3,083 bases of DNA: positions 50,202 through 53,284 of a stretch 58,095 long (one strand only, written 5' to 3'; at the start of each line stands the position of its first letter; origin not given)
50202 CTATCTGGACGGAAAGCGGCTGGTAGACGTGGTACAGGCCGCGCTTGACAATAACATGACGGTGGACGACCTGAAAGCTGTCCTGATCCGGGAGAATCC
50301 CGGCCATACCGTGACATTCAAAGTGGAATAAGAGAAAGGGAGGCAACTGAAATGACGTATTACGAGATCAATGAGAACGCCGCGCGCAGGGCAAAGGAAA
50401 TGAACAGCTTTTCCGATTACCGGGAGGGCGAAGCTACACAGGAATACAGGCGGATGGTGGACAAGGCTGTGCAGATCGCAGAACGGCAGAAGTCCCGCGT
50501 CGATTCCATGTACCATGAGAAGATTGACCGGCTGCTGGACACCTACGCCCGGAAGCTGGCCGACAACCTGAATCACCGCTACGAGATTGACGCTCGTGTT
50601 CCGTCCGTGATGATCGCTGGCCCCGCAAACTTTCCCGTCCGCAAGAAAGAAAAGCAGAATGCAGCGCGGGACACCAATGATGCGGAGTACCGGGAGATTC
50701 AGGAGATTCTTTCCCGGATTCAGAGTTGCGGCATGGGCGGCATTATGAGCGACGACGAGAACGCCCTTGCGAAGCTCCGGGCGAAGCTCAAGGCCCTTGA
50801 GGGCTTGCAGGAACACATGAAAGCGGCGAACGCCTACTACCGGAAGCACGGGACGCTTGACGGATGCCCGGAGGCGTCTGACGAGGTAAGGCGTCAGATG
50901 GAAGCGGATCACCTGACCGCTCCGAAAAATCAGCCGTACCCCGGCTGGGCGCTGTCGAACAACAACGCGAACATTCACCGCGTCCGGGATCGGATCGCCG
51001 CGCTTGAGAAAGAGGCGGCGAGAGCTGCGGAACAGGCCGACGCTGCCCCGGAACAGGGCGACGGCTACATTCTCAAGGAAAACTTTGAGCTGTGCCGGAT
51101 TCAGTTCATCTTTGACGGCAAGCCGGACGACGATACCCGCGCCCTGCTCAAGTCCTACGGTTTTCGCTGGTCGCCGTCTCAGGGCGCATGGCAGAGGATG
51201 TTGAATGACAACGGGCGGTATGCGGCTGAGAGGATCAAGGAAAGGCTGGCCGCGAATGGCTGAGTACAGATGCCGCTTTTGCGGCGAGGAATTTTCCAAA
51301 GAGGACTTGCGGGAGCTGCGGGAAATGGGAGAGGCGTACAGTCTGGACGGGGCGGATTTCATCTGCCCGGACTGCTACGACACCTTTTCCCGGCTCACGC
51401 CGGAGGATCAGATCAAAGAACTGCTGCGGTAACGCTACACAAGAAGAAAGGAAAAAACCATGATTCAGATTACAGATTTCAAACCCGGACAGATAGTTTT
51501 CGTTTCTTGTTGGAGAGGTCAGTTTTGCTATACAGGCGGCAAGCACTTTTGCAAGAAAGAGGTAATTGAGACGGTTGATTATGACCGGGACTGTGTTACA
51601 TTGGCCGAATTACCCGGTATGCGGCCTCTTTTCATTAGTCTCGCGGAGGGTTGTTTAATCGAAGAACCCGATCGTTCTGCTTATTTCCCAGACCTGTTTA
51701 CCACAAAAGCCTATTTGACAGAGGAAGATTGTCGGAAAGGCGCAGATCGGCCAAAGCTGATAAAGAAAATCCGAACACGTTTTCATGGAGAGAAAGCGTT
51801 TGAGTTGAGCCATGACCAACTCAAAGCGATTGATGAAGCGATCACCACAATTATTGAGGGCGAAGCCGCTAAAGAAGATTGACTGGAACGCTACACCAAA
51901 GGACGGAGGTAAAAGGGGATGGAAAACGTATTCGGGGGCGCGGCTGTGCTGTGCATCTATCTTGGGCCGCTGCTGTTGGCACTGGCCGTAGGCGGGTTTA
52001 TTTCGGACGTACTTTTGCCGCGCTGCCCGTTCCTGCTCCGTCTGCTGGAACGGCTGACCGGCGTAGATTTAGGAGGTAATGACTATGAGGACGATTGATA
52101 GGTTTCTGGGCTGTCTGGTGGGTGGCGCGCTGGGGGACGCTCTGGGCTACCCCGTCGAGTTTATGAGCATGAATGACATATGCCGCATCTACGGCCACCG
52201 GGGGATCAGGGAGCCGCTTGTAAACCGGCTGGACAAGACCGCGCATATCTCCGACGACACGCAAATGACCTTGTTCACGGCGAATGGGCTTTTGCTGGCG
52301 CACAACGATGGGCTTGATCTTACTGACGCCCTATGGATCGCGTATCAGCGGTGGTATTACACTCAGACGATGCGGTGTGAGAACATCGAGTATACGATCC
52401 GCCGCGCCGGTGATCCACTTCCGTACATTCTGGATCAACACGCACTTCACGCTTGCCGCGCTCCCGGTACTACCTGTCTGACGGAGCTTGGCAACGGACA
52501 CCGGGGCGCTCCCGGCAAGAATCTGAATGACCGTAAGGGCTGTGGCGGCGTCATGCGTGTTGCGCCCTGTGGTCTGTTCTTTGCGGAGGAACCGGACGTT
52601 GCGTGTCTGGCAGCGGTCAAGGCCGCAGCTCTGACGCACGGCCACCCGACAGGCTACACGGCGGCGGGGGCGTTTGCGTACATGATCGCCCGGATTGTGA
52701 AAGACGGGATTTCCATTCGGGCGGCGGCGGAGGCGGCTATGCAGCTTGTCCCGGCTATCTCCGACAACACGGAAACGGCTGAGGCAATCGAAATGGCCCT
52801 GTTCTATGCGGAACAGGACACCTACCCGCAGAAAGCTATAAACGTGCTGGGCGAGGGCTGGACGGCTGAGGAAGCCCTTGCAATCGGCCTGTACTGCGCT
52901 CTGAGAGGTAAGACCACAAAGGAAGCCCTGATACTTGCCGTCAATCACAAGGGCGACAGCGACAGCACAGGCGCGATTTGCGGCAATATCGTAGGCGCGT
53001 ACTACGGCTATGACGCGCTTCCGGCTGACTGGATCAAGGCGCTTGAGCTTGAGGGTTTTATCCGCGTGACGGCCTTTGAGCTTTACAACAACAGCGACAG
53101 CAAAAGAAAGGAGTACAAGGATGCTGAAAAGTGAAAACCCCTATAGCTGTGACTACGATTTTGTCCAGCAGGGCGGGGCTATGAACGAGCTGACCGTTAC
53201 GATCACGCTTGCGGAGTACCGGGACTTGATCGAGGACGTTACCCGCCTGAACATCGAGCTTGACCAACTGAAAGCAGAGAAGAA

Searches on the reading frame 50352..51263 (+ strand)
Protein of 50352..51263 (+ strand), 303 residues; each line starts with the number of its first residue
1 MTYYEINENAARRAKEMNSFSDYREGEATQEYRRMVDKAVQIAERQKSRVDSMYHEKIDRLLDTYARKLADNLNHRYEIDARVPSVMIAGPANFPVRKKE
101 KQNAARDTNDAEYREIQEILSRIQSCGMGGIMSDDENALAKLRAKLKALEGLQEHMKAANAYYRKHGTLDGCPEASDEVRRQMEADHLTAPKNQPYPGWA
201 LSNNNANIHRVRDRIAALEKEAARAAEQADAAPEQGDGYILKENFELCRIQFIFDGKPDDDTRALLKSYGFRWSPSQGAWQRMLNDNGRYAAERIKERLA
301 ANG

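Call 48: search_protein_families(library=phrogs, proteins=[window:50352-51263:+], max_evalue=0.001)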
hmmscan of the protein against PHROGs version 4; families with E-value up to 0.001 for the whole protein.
window:50352-51263:+ (303 aa): 2 families
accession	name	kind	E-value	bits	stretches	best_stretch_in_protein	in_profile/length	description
phrog_19458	-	DNA, RNA and nucleotide metabolism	1.6e-115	386.9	1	1-300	2-301/306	primase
phrog_6744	-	unknown function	7e-30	105.3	1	125-299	177-352/355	-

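Call 55: search_protein_families(library=pfam, proteins=[window:50352-51263:+], max_evalue=0.01)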
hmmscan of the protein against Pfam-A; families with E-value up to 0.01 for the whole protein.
window:50352-51263:+ (303 aa): 1 family
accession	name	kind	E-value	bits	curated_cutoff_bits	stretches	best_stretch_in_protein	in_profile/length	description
PF14362.11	DUF4407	-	0.0034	17.2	31.3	1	41-240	119-243/297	Domain of unknown function (DUF4407)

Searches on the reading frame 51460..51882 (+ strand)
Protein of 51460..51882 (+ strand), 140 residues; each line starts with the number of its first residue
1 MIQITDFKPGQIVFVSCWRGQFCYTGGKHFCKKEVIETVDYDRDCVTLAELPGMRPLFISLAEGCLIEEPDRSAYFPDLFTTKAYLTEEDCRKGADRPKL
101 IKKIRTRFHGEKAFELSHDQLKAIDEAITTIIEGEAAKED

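Call 48: search_protein_families(library=phrogs, proteins=[window:51460-51882:+], max_evalue=0.001)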
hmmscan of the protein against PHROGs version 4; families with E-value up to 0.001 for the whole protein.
window:51460-51882:+ (140 aa): 1 family
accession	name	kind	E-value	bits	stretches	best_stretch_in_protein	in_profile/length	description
phrog_3032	-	unknown function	0.00097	20.5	0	82-128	72-117/123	-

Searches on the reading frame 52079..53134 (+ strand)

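Call 48: search_protein_families(library=phrogs, proteins=[window:52079-53134:+], max_evalue=0.001)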
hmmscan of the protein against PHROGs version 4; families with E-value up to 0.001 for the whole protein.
window:52079-53134:+ (351 aa): 2 families
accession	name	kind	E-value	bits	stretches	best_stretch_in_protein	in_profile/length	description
phrog_22100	-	unknown function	4.7e-39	135.5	1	8-329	2-291/306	-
phrog_6572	-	other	6.3e-30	105.4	2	149-345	121-314/325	ADP-ribosylglycohydrolase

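Call 55: search_protein_families(library=pfam, proteins=[window:52079-53134:+], max_evalue=0.01)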
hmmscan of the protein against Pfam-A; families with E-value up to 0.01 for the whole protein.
window:52079-53134:+ (351 aa): 1 family
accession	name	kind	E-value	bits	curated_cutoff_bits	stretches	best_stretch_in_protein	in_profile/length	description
PF03747.19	ADP_ribosyl_GH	-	2.9e-72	244.2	26.2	1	11-316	1-286/287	ADP-ribosylglycohydrolase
